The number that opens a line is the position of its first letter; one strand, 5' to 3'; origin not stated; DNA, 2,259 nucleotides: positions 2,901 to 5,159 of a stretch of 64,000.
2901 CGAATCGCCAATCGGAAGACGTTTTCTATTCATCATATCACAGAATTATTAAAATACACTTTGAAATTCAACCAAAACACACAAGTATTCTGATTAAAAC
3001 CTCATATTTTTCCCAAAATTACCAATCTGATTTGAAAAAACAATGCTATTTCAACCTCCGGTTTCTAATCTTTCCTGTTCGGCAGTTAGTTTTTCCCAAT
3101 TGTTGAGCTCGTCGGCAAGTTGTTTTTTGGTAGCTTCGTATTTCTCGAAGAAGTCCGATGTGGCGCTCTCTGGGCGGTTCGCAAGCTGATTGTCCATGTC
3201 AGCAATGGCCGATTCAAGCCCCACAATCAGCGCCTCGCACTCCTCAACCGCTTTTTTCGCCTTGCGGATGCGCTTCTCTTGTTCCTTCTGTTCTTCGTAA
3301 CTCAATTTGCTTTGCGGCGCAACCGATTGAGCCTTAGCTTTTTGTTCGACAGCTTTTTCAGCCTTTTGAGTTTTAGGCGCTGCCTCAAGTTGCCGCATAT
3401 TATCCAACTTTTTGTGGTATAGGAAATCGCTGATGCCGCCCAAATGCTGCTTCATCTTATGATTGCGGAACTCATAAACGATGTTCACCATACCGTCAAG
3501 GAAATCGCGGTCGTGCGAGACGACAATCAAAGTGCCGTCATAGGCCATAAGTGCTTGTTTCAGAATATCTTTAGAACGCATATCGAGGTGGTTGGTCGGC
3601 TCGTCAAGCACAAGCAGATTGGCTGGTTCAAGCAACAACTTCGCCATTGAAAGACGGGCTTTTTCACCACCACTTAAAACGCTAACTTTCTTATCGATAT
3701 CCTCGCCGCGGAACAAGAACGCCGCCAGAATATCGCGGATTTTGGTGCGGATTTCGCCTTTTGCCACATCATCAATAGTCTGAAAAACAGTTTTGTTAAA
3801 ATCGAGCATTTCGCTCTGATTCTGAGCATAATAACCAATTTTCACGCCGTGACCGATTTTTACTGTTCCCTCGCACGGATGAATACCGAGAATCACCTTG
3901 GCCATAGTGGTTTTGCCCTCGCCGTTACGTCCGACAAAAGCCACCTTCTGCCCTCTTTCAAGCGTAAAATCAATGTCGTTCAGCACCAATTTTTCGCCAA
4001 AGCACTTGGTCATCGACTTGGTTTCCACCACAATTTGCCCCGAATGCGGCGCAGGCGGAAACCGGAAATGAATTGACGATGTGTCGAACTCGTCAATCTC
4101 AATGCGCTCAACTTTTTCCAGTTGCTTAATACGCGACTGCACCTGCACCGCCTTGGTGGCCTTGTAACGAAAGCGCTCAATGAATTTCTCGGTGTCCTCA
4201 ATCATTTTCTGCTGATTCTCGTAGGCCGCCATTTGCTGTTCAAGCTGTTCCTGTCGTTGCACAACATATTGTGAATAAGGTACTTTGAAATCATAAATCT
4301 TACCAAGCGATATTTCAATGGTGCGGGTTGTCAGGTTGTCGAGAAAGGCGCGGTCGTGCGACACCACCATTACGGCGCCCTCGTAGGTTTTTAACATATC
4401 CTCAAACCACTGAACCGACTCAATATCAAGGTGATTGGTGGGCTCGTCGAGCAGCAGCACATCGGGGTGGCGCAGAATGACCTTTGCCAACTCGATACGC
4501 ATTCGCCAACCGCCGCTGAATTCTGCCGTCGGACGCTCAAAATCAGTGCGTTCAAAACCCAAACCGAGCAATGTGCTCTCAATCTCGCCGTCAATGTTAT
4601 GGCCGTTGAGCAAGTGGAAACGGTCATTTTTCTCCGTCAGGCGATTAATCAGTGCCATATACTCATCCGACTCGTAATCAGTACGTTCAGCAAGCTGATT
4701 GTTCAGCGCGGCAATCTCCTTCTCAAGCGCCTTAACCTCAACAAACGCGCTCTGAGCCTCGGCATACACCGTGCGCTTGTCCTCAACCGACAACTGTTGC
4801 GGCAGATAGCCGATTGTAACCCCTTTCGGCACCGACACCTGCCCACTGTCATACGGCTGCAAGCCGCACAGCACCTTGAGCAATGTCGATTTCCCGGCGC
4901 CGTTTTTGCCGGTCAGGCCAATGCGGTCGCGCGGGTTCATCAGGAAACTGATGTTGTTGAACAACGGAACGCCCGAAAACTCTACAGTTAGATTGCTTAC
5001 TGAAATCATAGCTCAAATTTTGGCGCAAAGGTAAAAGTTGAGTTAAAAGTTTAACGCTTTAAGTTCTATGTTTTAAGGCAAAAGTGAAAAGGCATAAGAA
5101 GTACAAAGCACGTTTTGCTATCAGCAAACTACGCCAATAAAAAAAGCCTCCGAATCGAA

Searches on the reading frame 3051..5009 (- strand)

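Call 58: search_protein_families(library=ncbifam, proteins=[window:3051-5009:-], max_evalue=0.00001)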
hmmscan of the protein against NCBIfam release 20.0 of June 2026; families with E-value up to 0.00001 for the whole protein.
window:3051-5009:- (652 aa): 187 families (the best 25 are shown)
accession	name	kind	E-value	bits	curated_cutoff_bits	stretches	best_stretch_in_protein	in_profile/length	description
TIGR03719.1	ABC_ABC_ChvD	subfamily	1.6e-142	475.9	806.75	2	16-525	20-524/552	energy-dependent translational throttle protein EttA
NF000355.4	ribo_prot_ABC_F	equivalog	3.4e-139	464.9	380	4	284-500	271-485/499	ribosomal protection-like ABC-F family protein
NF008775.0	PRK11819.1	equivalog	5.3e-139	464.4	599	2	16-529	22-531/556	energy-dependent translational throttle protein EttA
NF050005.1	ABC_ATPase_Uup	equivalog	1.9e-124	416.2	900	1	1-643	3-634/636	ATP-binding cassette ATPase Uup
NF007921.0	PRK10636.1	equivalog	2.6e-120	402.6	917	1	1-642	1-625/638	ABC transporter ATP-binding protein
NF011646.0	PRK15064.1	equivalog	4e-116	388.5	762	1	1-534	1-528/530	ABC-F family ATPase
NF008358.0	PRK11147.1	equivalog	7.6e-115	384.5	936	1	1-645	3-632/635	ABC transporter ATP-binding protein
NF000514.1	ABCF_OptrA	exception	2e-100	337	1450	1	6-646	25-653/655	ABC-F type ribosomal protection protein OptrA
NF043038.1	ABCF_CplR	exception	4.1e-91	306.3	780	4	290-581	252-530/544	ABC-F type ribosomal protection protein CplR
NF000168.2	ABCF_Msr_all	exception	6e-91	305.4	680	4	282-478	256-442/487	Msr family ABC-F type ribosomal protection protein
NF000171.1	ABCF_producer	exception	2.6e-88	296.8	800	3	3-273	5-273/541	TlrC/CarA/OleB/SrmB family ABC-F type ribosomal protection protein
NF000170.2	ABCF_Vga_all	exception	6.5e-88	295.5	725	3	290-576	237-505/521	Vga family ABC-F type ribosomal protection protein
NF000166.1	ABCF_CarA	exception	5.6e-85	285.6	1050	4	11-270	15-280/556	ABC-F type ribosomal protection protein Car(A)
NF000169.2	ABCF_Sal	exception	2.4e-84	283.9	725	4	126-290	93-257/542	Sal family ABC-F type ribosomal protection protein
NF000167.2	ABCF_Lsa_all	exception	3.3e-62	211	750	4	436-601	109-264/492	Lsa family ABC-F type ribosomal protection protein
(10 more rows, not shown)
